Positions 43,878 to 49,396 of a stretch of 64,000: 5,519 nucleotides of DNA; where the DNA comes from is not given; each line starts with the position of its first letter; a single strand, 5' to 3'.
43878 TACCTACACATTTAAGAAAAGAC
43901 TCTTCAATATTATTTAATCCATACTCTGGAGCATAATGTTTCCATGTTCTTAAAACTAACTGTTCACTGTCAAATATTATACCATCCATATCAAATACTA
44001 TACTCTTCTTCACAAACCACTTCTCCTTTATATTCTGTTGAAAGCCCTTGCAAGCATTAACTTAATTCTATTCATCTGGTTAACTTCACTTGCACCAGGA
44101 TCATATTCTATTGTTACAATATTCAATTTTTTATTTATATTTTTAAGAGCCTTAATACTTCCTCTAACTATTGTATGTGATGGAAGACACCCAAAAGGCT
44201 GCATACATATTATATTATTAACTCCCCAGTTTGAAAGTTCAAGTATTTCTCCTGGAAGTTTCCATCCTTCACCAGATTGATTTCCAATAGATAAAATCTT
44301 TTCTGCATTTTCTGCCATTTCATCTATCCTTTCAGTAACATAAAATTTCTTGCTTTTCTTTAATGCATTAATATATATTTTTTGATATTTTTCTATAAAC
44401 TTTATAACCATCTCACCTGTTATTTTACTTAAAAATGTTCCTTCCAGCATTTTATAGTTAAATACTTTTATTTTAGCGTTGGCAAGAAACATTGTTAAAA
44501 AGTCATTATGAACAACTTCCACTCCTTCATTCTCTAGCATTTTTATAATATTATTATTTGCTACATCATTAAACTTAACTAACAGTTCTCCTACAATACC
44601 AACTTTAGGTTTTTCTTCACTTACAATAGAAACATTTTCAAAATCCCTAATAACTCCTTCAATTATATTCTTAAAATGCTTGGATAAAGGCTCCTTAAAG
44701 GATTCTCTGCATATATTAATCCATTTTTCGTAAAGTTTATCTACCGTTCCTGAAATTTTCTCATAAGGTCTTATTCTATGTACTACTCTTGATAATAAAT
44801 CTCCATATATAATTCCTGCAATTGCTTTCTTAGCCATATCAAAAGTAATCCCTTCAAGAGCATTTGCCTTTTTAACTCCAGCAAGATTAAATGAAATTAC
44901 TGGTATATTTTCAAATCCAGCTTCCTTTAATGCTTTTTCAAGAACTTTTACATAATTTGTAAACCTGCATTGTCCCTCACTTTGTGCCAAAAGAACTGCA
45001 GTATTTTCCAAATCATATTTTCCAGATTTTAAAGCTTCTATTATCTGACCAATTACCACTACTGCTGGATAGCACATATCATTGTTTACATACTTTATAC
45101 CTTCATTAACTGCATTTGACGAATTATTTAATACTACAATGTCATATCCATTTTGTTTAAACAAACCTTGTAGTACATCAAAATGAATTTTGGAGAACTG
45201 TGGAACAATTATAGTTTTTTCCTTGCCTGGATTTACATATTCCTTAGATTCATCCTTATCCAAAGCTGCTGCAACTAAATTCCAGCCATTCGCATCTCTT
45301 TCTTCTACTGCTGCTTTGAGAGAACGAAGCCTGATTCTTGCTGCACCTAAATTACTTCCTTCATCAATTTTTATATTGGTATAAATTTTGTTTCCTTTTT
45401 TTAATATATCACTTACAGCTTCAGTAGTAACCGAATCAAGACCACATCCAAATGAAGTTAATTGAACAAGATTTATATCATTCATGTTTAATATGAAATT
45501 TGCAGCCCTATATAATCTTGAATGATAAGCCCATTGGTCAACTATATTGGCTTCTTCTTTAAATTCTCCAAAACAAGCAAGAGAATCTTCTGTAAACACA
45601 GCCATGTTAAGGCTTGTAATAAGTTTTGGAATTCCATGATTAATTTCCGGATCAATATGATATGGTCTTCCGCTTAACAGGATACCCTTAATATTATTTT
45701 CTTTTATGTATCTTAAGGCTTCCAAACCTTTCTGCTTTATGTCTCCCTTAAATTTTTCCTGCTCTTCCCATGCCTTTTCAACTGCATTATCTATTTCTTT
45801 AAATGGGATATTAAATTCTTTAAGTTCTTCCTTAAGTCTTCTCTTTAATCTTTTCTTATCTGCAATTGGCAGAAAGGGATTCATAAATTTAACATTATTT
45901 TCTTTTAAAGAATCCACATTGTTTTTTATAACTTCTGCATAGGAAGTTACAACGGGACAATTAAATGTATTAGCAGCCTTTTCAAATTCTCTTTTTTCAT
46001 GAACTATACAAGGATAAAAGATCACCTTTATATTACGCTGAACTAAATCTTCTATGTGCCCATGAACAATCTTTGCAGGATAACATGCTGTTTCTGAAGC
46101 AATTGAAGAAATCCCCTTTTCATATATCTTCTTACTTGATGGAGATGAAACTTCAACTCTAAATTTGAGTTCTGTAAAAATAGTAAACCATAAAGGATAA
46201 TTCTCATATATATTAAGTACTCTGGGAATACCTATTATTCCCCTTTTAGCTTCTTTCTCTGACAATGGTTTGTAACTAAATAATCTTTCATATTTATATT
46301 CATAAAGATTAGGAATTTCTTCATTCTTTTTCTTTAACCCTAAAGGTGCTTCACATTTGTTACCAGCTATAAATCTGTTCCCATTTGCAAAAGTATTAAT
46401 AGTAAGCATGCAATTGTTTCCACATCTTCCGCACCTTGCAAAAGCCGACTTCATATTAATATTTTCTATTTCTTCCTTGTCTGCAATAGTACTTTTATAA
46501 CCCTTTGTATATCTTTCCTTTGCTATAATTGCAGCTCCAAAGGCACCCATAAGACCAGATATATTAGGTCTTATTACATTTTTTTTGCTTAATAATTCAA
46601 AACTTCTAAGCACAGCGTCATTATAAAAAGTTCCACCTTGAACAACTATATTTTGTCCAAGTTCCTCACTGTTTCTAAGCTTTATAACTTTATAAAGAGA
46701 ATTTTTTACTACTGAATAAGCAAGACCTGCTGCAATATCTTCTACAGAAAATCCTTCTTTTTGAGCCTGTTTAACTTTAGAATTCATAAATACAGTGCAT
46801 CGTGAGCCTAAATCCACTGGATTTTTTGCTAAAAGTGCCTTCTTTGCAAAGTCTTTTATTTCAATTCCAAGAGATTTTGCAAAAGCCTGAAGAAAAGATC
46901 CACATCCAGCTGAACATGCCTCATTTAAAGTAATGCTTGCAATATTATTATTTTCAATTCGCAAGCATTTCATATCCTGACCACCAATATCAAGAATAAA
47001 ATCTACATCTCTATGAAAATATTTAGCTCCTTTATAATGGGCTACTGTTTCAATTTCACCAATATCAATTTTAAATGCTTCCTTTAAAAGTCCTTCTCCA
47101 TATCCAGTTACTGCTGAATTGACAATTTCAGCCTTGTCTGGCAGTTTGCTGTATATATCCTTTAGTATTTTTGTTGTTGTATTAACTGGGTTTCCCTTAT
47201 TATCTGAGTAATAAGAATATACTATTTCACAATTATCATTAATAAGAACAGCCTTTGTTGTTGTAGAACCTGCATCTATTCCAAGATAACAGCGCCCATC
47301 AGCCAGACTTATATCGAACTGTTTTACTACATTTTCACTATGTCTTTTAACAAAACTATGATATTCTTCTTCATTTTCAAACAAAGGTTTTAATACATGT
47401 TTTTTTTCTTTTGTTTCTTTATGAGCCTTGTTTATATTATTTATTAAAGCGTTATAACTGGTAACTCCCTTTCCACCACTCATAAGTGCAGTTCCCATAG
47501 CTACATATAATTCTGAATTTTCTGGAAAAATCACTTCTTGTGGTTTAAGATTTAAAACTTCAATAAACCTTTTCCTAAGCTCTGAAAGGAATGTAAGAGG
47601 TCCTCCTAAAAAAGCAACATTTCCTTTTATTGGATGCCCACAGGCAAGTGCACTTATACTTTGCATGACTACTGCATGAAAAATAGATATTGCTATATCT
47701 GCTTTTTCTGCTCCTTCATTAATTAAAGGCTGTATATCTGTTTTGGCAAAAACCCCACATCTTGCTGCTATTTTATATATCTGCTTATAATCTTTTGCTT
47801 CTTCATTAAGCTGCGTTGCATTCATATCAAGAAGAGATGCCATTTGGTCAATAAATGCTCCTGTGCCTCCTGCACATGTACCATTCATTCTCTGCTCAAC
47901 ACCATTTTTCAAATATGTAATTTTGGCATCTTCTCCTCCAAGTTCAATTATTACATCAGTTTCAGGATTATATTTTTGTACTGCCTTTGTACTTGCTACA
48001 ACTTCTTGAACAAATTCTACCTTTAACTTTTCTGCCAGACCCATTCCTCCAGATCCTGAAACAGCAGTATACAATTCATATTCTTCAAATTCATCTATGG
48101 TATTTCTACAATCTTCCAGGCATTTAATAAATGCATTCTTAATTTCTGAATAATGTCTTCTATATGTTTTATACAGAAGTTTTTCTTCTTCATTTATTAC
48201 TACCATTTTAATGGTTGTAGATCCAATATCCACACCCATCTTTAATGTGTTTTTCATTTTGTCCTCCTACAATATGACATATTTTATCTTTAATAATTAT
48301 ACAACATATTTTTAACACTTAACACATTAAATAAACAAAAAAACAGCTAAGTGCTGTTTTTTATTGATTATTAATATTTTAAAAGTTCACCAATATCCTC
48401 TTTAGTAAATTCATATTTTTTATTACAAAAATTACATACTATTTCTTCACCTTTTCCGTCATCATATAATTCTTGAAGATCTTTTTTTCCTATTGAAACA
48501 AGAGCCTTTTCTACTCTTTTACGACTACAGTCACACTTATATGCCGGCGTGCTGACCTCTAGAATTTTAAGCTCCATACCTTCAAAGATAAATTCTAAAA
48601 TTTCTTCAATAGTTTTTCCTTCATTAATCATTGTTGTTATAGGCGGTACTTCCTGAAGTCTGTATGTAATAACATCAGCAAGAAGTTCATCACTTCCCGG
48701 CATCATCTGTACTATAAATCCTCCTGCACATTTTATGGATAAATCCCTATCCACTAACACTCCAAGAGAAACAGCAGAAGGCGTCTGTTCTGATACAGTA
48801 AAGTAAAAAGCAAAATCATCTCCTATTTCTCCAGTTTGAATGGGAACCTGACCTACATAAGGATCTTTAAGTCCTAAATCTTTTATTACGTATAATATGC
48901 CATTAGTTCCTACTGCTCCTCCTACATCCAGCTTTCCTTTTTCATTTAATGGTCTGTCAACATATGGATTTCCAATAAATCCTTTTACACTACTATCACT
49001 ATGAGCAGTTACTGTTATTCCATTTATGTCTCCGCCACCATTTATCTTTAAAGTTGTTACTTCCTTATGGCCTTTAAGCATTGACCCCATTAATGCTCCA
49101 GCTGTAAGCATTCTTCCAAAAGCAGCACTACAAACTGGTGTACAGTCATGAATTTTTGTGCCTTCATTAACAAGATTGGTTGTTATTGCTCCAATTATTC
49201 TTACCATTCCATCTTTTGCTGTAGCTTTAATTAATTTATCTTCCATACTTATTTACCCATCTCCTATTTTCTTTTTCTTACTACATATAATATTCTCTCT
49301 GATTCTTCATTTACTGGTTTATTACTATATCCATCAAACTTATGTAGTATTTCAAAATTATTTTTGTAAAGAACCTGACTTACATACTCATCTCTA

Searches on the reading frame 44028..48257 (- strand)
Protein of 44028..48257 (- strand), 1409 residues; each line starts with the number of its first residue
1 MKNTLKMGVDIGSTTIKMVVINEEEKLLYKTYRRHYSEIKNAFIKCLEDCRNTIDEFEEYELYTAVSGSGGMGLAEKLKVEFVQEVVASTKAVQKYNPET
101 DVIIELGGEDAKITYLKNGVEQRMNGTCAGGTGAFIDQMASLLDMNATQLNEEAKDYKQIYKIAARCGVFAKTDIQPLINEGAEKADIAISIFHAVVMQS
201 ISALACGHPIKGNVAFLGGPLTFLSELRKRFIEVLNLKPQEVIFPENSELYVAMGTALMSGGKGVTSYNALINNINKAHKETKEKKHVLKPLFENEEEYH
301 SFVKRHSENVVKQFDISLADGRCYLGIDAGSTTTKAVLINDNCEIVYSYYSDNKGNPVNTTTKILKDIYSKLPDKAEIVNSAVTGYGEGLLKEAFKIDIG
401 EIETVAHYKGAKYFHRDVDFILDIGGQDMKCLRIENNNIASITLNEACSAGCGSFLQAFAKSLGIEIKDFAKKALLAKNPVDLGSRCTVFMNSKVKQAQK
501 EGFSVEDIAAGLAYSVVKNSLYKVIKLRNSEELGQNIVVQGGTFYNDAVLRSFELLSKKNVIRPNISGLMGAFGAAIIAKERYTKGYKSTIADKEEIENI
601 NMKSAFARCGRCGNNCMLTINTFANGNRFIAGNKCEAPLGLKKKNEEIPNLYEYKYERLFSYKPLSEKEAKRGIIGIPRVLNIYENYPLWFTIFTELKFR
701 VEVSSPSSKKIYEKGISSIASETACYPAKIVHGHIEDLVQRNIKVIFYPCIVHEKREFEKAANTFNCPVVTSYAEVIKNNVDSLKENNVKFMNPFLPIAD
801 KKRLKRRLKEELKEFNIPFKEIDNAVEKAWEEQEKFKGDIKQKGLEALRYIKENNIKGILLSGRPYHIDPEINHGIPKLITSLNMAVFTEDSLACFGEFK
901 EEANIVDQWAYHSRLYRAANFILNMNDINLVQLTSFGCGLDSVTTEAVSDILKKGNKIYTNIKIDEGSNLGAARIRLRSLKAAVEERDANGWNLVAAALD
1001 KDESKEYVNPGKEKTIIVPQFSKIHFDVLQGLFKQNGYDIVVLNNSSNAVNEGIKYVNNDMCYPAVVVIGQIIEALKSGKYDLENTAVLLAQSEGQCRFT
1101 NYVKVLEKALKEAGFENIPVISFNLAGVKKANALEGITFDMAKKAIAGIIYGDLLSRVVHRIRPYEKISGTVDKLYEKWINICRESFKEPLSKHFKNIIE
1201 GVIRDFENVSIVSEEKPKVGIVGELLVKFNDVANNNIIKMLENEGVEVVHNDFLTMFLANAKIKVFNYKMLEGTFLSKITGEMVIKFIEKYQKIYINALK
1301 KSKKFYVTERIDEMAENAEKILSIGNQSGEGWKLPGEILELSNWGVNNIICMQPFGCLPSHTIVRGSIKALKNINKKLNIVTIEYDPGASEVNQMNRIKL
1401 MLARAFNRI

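Call 43: search_protein_families(library=pfam, proteins=[window:44028-48257:-], max_evalue=0.00001)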
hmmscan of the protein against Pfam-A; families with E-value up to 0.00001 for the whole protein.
window:44028-48257:- (1409 aa): 2 families
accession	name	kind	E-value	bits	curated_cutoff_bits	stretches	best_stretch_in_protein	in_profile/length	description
PF09989.15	DUF2229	-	4.4e-93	311.3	29.4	1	675-893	2-218/218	CoA enzyme activase uncharacterised domain (DUF2229)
PF01869.26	BcrAD_BadFG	-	2.8e-60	204.6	31.5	2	325-579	1-271/271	BadF/BadG/BcrA/BcrD ATPase family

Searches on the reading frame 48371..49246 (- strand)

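Call 43: search_protein_families(library=pfam, proteins=[window:48371-49246:-], max_evalue=0.00001)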
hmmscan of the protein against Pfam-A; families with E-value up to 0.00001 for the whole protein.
window:48371-49246:- (291 aa): 1 family
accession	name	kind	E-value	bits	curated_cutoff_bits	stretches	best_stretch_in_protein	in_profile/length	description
PF01430.24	HSP33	-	1.7e-93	313.5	21.4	1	3-281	1-273/273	Hsp33 protein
